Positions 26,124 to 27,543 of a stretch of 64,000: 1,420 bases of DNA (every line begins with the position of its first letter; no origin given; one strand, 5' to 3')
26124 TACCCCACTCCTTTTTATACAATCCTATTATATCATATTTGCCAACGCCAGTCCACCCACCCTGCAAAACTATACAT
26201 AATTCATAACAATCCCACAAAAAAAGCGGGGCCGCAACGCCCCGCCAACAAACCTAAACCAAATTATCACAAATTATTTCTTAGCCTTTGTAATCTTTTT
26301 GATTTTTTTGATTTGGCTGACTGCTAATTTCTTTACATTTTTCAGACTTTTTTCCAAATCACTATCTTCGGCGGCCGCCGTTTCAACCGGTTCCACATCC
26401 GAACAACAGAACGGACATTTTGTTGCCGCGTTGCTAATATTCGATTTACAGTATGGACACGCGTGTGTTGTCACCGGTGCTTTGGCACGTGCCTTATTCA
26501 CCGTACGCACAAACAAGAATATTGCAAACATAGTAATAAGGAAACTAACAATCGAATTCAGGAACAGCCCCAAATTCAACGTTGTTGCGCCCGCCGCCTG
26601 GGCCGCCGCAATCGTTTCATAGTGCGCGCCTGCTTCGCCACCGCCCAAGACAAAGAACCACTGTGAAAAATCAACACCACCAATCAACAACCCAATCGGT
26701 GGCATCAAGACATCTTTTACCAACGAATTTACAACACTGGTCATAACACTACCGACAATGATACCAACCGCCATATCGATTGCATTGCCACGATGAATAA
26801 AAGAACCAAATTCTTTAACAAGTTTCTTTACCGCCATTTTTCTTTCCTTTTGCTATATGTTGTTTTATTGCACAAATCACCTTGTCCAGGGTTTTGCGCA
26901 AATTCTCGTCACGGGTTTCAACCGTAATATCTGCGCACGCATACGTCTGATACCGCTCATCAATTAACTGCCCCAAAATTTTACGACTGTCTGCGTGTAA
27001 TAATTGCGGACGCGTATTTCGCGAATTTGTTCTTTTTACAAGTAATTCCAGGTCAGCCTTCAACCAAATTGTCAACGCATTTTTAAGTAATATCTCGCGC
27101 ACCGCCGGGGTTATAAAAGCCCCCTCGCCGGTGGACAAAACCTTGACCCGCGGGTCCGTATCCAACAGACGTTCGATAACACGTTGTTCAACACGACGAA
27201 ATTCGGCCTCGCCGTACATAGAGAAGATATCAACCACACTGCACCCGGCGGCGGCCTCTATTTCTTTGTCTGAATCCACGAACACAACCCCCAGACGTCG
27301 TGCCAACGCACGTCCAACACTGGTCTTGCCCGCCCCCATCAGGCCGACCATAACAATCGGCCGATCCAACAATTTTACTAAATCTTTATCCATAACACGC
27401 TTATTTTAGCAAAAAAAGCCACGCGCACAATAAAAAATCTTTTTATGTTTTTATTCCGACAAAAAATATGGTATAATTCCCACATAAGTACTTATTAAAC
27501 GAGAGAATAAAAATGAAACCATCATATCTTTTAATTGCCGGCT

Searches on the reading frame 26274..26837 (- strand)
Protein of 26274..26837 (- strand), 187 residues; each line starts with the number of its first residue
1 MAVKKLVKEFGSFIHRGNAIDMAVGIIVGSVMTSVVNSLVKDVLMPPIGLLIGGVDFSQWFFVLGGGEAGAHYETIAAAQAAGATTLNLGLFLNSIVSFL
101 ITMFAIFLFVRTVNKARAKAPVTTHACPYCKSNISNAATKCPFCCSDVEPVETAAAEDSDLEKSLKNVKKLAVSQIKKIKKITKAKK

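Call 11: search_protein_families(library=pfam, proteins=[window:26274-26837:-], max_evalue=0.01)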
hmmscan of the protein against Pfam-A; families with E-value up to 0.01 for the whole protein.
window:26274-26837:- (187 aa): 1 family
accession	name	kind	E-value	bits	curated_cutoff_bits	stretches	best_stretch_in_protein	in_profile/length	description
PF01741.23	MscL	-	8.3e-34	117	27.4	1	6-130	1-114/123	Large-conductance mechanosensitive channel, MscL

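Call 12: find_encoding_contigs(protein=window:26274-26837:-, flank=10000, max_places=10)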
Protein window:26274-26837:- (187 aa): 23 contigs read that carry it; 4 places shown.
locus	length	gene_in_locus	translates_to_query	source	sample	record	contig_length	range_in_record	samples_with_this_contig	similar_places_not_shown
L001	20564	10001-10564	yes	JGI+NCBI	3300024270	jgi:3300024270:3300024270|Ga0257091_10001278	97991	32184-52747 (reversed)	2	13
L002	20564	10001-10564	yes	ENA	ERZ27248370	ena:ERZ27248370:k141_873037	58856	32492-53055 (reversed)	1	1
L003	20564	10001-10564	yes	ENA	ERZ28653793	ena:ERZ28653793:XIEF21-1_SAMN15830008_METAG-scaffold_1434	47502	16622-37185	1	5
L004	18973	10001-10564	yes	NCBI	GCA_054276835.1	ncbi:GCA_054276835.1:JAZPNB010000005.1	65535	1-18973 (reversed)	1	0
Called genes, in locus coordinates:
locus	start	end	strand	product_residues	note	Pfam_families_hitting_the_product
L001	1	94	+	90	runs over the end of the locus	-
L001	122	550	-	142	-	PF00075:RNase_H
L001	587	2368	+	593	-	PF00456:Transketolase_N, PF13292:DXP_synthase_N, PF02775:TPP_enzyme_C (faint), PF02779:Transket_pyr, PF02780:Transketolase_C (faint), PF22613:Transketolase_C_1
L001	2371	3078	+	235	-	PF01863:YgjP-like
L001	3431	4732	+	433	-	PF13393:tRNA-synt_His, PF00587:tRNA-synt_2b (weak), PF03129:HGTP_anticodon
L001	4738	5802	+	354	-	PF03462:PCRF, PF00472:RF-1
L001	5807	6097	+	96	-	-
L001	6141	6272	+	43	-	-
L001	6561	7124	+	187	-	-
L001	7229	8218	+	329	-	-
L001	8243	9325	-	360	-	-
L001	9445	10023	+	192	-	PF13189:Cytidylate_kin2 (faint), PF13238:AAA_18 (weak), PF13671:AAA_33 (weak), PF01202:SKI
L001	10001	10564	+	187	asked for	PF01741:MscL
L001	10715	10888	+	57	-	-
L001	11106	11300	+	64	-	-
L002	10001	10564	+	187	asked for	PF01741:MscL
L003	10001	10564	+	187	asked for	PF01741:MscL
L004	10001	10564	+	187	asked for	PF01741:MscL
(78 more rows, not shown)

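Call 18: find_homologous_proteins(query=window:26274-26837:-, max_evalue=1e-10)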
Query window:26274-26837:- (187 aa): 7640 proteins with E <= 1e-10 among 8000 candidates; the best 120 are listed.
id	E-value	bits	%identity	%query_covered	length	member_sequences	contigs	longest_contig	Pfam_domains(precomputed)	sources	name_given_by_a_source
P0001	2.5e-113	394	98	100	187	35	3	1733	PF01741.24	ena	-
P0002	2.3e-110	384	96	100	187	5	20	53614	PF01741.24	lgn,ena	-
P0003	2.5e-108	378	94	94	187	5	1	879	PF01741.24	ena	-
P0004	4.8e-106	370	94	92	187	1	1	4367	PF01741.24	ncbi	-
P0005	7.3e-106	370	93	94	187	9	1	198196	PF01741.24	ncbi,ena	-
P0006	3.2e-105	368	89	100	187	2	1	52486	PF01741.24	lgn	-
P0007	5.5e-105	367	93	90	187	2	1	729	PF01741.24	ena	-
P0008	6.2e-103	360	90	90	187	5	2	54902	PF01741.24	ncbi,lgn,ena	-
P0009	1.4e-102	359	91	92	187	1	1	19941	PF01741.24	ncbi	-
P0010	3.8e-101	354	92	92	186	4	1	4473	PF01741.24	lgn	-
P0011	8.7e-101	353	90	92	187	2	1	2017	PF01741.24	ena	-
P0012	4.1e-99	348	87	92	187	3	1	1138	PF01741.24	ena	-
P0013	1.4e-97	343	88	90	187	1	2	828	PF01741.24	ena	-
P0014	2.2e-95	336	85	98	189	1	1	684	PF01741.24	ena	-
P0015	5.1e-93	328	81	94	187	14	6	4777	PF01741.24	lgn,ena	-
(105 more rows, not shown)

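Call 20: find_related_loci(query=A2, collection=genome_contigs, flank=6000)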
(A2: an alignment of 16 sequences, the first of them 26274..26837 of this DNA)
Query A2 (187 aa) in genome_contigs; peptide patterns used: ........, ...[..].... (x = any residue, [..] = any of these).
562 stretches matched a pattern; 383 encode a relative of the query (tblastn E <= 1e-3); the best 80 are kept; 80 distinct loci.
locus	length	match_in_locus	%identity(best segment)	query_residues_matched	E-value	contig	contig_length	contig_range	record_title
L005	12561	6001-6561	100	1-187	2e-123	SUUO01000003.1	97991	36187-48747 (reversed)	MAG: Alphaproteobacteria bacterium isolate SIG48 NODE_1278_length_97991_cov_1.988096, whole genome shotgun sequence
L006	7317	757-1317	98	1-187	4e-121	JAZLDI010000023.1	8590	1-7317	MAG: Candidatus Enterousia sp. isolate T1900045038_TC20190031.MAGScoT_cleanbin_000032 SGB_4470_k141_148528, whole genome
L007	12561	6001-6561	98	1-187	4e-121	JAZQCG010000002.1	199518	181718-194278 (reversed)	MAG: Candidatus Enterousia sp. isolate T1900044638_TS20190104.MAGScoT_cleanbin_000053 SGB_1212_k141_2116128, whole genom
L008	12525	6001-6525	95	1-175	2e-103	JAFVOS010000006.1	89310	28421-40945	MAG: Alphaproteobacteria bacterium isolate RGIG5256 Sheep_Colon-1__c524232, whole genome shotgun sequence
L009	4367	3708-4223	94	1-172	3e-101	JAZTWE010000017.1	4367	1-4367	MAG: Candidatus Enterousia sp. isolate T1900045334_YK20190023.MAGScoT_cleanbin_000100 SGB_6575_k141_3996185, whole genom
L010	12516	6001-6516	92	1-172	5e-101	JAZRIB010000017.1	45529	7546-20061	MAG: Candidatus Enterousia sp. isolate T1900045477_YK20190171.MAGScoT_cleanbin_000036 SGB_7287_k141_3178026, whole genom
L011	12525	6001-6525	93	1-175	2e-100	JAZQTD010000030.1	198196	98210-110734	MAG: Candidatus Enterousia sp. isolate T1900045192_TC20190188.MAGScoT_cleanbin_000014 SGB_5297_k141_2145953, whole genom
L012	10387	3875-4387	93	1-172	3e-98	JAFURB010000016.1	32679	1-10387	MAG: Alphaproteobacteria bacterium isolate RGIG4748 Roe_deer_Rectum.Co__c2471508, whole genome shotgun sequence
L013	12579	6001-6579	78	6-187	2e-97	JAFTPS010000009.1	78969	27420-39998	MAG: Alphaproteobacteria bacterium isolate RGIG4037 Roe_deer_Cecum-5__c3419, whole genome shotgun sequence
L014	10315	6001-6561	76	1-187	5e-95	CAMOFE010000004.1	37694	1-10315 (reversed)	MAG: uncultured Alphaproteobacteria bacterium isolate SRR873606_bin.99_metaWRAP_v1.3_MAG genome assembly, contig: NODE_1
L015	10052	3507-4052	77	6-183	1e-93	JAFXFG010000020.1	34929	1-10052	MAG: Alphaproteobacteria bacterium isolate RGIG6362 Sheep_Rectum-4__c408669, whole genome shotgun sequence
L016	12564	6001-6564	80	1-184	1e-92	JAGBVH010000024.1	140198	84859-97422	MAG: Alphaproteobacteria bacterium isolate RGIG9479 Yak_Cecum-4__c523325, whole genome shotgun sequence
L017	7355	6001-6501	81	6-172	9e-92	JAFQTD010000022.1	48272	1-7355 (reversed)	MAG: Alphaproteobacteria bacterium isolate RGIG2127 Goat_Colon-5__c238961, whole genome shotgun sequence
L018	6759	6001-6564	80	1-184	3e-91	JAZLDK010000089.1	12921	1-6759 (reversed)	MAG: Candidatus Enterousia sp. isolate T1900045036_TC20190029.MAGScoT_cleanbin_000012 SGB_4464_k141_1813951, whole genom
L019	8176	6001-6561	78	6-184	4e-90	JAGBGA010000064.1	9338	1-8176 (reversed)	MAG: Alphaproteobacteria bacterium isolate RGIG9085 Water_deer_Rectum.Co__c763034, whole genome shotgun sequence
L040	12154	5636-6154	77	1-172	7e-84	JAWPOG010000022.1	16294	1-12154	MAG: Alphaproteobacteria bacterium isolate KV104-158 k141_2792799, whole genome shotgun sequence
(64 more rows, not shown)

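Call 34: search_protein_families(library=phrogs, proteins=[L040:8616-10418:-, L040:6634-7488:-, L040:8038-8604:-, L010:7357-8985:+, L010:10181-11386:+, L010:9035-9646:+], max_evalue=0.001)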
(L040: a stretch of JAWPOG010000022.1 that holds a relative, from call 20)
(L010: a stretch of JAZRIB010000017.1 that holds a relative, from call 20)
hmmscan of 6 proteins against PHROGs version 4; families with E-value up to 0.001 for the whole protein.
L040:8616-10418:- (600 aa): 1 family
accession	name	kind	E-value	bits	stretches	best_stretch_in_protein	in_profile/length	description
phrog_514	-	head and packaging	3.6e-105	353.6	1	1-596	22-514/531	major head protein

L040:6634-7488:- (284 aa): 3 families
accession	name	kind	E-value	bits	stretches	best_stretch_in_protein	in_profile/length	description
phrog_942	-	DNA, RNA and nucleotide metabolism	1.7e-40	140.8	1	42-241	88-310/501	replication initiation protein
phrog_29197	-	unknown function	3.5e-11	44.4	1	42-133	61-168/187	-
phrog_3584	-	DNA, RNA and nucleotide metabolism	5.1e-08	33.6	1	59-179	51-177/265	replication initiation protein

L040:8038-8604:- (188 aa): 15 families
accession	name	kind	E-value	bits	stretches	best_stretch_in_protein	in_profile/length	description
phrog_11693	-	tail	4.8e-23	83.5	1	5-154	10-176/228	pilot protein for DNA ejection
phrog_27063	-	tail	9.8e-21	75.6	1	2-147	24-181/306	pilot protein for DNA ejection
phrog_16516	-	tail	6.8e-19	69.5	1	12-124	27-140/186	minor tail protein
phrog_5158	-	unknown function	3.8e-17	63.9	1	20-80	62-123/322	-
phrog_8693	-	tail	2e-16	61.7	1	5-135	4-148/258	pilot protein for DNA ejection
phrog_22637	-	tail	2.4e-16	61.2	1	10-142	9-142/264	pilot protein for DNA ejection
phrog_8742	-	tail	2.2e-15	58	1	17-147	117-248/287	pilot protein for DNA ejection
phrog_18604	-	tail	6.9e-14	52.8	1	7-83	83-159/284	minor tail protein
phrog_21483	-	unknown function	1.4e-13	52.1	1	22-80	92-151/303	-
phrog_34374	-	tail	2.5e-13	50.9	1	24-79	165-223/310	pilot protein for DNA ejection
phrog_25360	-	unknown function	3.9e-12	47.3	1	27-88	53-112/316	-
phrog_35928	-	tail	1.8e-11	45.2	1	11-104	48-149/172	pilot protein for DNA ejection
phrog_20617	-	tail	1.4e-08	36.1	1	18-123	10-121/200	minor tail protein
phrog_23656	-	head and packaging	1.1e-07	32.6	1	39-78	3-41/175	virion structural protein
phrog_8689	-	tail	2.8e-07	31.6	1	7-144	14-169/327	pilot protein for DNA ejection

L010:7357-8985:+ (542 aa): 1 family
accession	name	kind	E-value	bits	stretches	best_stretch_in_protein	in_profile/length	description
phrog_514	-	head and packaging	8.1e-109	365.6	1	2-539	22-515/531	major head protein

L010:10181-11386:+ (401 aa): 3 families
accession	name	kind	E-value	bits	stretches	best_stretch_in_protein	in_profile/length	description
phrog_942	-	DNA, RNA and nucleotide metabolism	1.2e-38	134.7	1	106-366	88-361/501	replication initiation protein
phrog_29197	-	unknown function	3.7e-09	37.8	1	107-198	62-166/187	-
phrog_3584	-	DNA, RNA and nucleotide metabolism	1.2e-06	29.2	1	130-215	61-150/265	replication initiation protein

L010:9035-9646:+ (203 aa): 16 families
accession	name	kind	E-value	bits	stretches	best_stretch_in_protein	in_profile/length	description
phrog_11693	-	tail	1e-30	108.6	1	2-141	7-155/228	pilot protein for DNA ejection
phrog_27063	-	tail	4.9e-27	96.3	1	16-149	42-183/306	pilot protein for DNA ejection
phrog_8693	-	tail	1.8e-25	91.3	1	6-143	7-139/258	pilot protein for DNA ejection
phrog_16516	-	tail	2.9e-24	87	1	12-141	27-138/186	minor tail protein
phrog_22637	-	tail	3.6e-24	86.9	1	12-113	11-112/264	pilot protein for DNA ejection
phrog_5158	-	unknown function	1.3e-23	85.1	1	23-90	65-135/322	-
phrog_8742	-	tail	1.1e-18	68.8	1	29-125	129-229/287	pilot protein for DNA ejection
phrog_21483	-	unknown function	2e-18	68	1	27-101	97-175/303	-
phrog_20617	-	tail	7e-18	66.6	1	15-130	7-115/200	minor tail protein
phrog_25360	-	unknown function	1.1e-17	65.4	1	19-153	44-181/316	-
phrog_34374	-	tail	2.5e-14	54.2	1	30-86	174-231/310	pilot protein for DNA ejection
phrog_18604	-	tail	2.1e-12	48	1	9-80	85-157/284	minor tail protein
phrog_35928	-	tail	9.9e-12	46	1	32-90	73-132/172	pilot protein for DNA ejection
phrog_8689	-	tail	1.9e-10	41.9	1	4-134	11-147/327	pilot protein for DNA ejection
phrog_23656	-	head and packaging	5.4e-10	40.2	1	37-78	1-42/175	virion structural protein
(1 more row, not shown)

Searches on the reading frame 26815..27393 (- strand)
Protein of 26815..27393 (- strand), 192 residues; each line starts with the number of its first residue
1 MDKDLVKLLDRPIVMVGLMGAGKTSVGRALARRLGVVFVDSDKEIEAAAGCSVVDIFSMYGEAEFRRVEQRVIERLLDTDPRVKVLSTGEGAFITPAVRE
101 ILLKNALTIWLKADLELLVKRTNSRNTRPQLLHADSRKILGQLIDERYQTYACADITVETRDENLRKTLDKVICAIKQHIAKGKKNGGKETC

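Call 11: search_protein_families(library=pfam, proteins=[window:26815-27393:-], max_evalue=0.01)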
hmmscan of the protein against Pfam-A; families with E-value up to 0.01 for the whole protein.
window:26815-27393:- (192 aa): 4 families
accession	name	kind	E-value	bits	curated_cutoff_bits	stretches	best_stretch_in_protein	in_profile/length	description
PF01202.28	SKI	-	2.2e-40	138.8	22.1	1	19-175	1-157/159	Shikimate kinase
PF13671.12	AAA_33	-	2.9e-08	34.6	27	1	13-52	2-40/143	AAA domain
PF13238.12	AAA_18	-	2.9e-07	31.4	29.4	1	13-130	1-116/128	AAA domain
PF13189.12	Cytidylate_kin2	-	2.6e-05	24.9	28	1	17-48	6-37/176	Cytidylate kinase-like family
